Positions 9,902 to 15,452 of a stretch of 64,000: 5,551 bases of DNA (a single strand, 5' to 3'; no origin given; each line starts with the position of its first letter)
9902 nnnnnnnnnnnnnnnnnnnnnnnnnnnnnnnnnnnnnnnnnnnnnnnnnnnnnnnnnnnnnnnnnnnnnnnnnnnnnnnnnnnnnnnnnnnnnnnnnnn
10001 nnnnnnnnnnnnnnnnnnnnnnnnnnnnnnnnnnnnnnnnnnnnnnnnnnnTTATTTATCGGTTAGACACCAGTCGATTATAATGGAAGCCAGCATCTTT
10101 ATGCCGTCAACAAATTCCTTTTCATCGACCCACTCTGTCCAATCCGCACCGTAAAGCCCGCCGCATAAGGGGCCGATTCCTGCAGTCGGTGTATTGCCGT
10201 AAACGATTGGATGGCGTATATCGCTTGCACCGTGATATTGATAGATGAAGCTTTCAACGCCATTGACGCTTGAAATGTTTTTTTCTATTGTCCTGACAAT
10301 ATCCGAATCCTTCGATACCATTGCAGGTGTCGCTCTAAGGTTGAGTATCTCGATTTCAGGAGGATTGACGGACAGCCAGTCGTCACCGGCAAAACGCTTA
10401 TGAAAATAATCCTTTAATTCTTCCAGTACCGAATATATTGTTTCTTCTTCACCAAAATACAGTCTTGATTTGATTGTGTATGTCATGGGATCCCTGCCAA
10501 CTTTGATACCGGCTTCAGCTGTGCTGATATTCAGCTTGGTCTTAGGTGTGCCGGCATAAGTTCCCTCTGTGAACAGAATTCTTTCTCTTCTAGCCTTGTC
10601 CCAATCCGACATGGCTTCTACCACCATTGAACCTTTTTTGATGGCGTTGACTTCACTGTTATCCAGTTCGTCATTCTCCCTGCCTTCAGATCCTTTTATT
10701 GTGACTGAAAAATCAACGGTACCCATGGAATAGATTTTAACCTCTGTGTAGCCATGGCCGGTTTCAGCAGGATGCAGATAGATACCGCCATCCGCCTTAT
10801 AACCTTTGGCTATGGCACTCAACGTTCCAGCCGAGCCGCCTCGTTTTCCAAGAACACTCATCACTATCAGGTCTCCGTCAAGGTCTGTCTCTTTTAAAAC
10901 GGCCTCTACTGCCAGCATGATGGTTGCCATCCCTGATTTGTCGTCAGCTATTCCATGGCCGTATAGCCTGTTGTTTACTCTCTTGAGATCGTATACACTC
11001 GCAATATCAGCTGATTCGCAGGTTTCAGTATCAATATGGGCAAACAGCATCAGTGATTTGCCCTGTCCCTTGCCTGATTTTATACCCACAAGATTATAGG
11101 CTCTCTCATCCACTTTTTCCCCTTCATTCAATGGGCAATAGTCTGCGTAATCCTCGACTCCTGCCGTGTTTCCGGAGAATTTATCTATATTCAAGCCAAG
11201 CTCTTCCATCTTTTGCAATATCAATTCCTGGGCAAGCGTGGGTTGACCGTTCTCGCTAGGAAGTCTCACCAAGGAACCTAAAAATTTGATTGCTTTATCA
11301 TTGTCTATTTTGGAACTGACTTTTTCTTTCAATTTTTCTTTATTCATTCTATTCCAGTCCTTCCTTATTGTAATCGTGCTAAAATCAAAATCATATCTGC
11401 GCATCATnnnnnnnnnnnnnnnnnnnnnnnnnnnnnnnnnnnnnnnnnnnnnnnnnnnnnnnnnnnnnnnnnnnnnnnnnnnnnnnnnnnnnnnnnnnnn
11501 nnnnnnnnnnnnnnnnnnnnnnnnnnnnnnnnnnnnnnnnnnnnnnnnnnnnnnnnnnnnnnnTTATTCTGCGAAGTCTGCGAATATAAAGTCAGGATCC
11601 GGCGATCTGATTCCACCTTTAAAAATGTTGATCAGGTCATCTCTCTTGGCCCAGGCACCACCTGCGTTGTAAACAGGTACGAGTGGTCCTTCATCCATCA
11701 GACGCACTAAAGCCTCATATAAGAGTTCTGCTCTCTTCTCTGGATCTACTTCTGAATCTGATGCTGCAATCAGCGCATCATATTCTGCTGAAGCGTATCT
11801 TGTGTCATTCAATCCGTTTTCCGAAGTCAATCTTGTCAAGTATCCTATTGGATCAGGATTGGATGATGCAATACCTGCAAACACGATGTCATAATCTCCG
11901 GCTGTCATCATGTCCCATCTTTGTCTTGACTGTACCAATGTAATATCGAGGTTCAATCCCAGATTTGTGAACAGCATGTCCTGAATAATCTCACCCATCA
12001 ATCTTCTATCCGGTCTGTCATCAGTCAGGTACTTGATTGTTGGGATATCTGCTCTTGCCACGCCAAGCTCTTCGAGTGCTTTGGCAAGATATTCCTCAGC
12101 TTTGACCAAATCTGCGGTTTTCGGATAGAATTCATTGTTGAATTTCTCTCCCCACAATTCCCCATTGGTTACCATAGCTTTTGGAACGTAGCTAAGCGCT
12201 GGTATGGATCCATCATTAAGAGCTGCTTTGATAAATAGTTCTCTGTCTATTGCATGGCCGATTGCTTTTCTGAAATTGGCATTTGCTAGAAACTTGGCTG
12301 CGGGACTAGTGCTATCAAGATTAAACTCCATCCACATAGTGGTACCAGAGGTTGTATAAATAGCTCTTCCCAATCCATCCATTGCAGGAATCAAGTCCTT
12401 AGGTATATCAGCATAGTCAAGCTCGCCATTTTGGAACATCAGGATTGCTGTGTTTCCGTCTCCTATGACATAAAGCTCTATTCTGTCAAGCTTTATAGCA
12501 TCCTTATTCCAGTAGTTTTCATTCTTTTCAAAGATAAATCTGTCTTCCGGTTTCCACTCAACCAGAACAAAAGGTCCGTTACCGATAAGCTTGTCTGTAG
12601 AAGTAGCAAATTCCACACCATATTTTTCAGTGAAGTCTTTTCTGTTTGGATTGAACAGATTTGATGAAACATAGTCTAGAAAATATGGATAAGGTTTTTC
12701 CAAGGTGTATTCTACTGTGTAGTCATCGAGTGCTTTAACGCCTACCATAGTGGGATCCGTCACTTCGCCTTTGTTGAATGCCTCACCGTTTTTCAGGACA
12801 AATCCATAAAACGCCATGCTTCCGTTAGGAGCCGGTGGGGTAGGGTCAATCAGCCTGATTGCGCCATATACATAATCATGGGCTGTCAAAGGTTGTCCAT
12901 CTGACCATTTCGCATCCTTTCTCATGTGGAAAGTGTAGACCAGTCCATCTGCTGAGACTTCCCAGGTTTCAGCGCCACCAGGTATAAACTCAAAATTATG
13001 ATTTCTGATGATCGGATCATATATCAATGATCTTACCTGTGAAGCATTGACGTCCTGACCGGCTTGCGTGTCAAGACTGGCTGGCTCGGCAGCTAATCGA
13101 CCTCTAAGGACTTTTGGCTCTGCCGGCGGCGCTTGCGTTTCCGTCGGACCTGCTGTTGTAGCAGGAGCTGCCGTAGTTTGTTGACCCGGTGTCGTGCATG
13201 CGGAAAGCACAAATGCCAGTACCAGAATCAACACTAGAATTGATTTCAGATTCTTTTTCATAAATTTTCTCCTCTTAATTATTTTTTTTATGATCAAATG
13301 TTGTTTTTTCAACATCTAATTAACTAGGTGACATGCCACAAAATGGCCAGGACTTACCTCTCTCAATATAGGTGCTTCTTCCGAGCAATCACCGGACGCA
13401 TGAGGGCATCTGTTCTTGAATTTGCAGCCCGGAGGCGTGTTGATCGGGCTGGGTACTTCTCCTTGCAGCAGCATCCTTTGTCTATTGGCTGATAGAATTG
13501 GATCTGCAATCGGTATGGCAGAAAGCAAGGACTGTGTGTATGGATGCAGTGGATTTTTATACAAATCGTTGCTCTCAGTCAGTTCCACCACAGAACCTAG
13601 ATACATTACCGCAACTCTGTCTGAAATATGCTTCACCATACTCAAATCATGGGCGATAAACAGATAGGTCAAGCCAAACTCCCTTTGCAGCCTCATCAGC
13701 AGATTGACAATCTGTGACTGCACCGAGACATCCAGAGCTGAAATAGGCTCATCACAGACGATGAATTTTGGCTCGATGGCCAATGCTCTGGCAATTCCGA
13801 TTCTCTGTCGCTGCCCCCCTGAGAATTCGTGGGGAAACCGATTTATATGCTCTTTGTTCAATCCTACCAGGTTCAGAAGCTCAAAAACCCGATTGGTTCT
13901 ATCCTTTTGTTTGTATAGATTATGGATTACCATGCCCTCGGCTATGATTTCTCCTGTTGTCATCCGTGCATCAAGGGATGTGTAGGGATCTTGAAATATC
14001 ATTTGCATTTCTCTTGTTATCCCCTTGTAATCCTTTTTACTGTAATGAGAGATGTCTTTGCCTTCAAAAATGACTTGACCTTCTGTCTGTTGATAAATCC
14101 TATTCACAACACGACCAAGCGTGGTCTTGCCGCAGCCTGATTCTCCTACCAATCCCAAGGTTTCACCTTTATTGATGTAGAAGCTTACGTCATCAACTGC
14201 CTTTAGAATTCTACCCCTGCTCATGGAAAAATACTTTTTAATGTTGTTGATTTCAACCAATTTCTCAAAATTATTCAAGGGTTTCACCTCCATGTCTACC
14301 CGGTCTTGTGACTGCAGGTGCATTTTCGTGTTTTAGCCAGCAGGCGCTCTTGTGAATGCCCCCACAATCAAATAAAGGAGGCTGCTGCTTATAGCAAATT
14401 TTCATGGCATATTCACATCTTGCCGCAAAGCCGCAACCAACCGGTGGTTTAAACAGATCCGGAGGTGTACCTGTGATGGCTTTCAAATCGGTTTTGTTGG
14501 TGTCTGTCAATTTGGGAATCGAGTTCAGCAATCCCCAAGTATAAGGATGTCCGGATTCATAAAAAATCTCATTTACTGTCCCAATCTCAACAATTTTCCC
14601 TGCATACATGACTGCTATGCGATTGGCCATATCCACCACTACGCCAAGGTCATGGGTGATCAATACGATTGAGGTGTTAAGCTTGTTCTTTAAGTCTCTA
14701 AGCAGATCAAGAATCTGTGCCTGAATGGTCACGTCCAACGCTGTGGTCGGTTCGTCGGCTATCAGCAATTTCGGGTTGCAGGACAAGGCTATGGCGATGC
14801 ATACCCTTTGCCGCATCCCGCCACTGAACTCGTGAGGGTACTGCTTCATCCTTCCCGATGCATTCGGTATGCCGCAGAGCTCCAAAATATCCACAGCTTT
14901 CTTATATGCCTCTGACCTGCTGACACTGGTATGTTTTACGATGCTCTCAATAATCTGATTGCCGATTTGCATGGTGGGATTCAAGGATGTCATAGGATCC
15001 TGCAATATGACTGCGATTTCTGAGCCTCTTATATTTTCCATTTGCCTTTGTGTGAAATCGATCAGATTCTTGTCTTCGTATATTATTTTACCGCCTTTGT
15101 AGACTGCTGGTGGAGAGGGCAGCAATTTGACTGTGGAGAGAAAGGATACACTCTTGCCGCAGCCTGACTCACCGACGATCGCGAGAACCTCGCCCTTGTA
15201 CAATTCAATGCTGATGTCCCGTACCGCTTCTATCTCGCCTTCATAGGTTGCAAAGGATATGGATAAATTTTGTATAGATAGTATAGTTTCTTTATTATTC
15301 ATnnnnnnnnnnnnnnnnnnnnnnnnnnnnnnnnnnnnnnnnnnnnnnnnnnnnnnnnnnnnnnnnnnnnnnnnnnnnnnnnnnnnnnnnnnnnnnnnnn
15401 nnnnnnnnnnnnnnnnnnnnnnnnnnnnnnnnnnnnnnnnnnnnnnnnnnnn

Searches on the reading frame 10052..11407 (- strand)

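Call 42: search_protein_families(library=pfam, proteins=[window:10052-11407:-], max_evalue=0.000001)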
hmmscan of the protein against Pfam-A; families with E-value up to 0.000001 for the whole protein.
window:10052-11407:- (451 aa): 1 family
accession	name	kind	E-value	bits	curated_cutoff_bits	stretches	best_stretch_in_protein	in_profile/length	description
PF01546.33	Peptidase_M20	-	3.6e-12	47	24.6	1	121-443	2-204/206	Peptidase family M20/M25/M40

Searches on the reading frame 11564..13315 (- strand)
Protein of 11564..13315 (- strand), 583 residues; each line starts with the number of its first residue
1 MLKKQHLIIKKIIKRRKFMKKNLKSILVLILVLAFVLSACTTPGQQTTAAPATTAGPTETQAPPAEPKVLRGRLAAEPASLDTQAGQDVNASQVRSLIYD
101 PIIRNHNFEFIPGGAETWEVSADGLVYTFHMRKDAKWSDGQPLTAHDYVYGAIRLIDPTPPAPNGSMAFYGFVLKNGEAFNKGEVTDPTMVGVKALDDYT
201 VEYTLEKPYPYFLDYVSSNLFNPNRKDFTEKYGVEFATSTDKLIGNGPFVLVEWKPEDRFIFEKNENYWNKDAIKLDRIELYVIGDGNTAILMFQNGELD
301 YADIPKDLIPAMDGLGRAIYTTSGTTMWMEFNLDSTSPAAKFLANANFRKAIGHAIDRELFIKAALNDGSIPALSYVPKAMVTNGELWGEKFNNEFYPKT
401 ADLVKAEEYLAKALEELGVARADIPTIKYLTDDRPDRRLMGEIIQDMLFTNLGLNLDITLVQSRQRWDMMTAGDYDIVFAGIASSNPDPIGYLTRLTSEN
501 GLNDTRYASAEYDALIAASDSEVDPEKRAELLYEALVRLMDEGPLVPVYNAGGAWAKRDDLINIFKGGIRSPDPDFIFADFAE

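Call 42: search_protein_families(library=pfam, proteins=[window:11564-13315:-], max_evalue=0.000001)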
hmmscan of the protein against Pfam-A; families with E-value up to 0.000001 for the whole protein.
window:11564-13315:- (583 aa): 1 family
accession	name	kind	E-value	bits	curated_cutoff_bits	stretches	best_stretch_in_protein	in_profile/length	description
PF00496.27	SBP_bac_5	-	4.3e-83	279.9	32.4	1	109-501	1-365/368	Bacterial extracellular solute-binding proteins, family 5 Middle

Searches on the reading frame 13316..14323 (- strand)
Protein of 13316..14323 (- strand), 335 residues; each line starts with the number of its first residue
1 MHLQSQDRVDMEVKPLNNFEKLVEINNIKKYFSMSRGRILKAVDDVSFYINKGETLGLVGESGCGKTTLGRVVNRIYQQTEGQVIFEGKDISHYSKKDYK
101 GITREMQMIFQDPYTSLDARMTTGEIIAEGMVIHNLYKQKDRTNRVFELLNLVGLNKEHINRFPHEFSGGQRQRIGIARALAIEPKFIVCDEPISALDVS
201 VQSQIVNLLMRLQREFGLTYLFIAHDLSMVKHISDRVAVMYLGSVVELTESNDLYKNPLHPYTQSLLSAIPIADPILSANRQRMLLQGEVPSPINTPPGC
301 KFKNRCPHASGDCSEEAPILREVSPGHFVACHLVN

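Call 58: search_protein_families(library=pfam, proteins=[window:13316-14323:-], max_evalue=0.000001)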
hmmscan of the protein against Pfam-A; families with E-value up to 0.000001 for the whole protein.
window:13316-14323:- (335 aa): 2 families
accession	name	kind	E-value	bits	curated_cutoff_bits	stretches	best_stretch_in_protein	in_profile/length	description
PF00005.33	ABC_tran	-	1.5e-34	120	25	1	44-194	2-136/137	ABC transporter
PF08352.17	oligo_HPY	-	9.2e-18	64.8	27.1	1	246-313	1-65/65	Oligopeptide/dipeptide transporter, C-terminal region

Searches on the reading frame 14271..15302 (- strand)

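Call 58: search_protein_families(library=pfam, proteins=[window:14271-15302:-], max_evalue=0.000001)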
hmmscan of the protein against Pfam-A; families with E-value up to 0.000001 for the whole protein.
window:14271-15302:- (343 aa): 3 families
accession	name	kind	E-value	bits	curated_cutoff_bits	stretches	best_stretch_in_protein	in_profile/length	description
PF00005.33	ABC_tran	-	1.9e-26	93.8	25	1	28-187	2-137/137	ABC transporter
PF08352.17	oligo_HPY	-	7.8e-19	68.3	27.1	1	238-303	1-65/65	Oligopeptide/dipeptide transporter, C-terminal region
PF13304.12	AAA_21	-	7.5e-08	33.2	27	1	153-221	232-302/304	AAA domain, putative AbiEii toxin, Type IV TA system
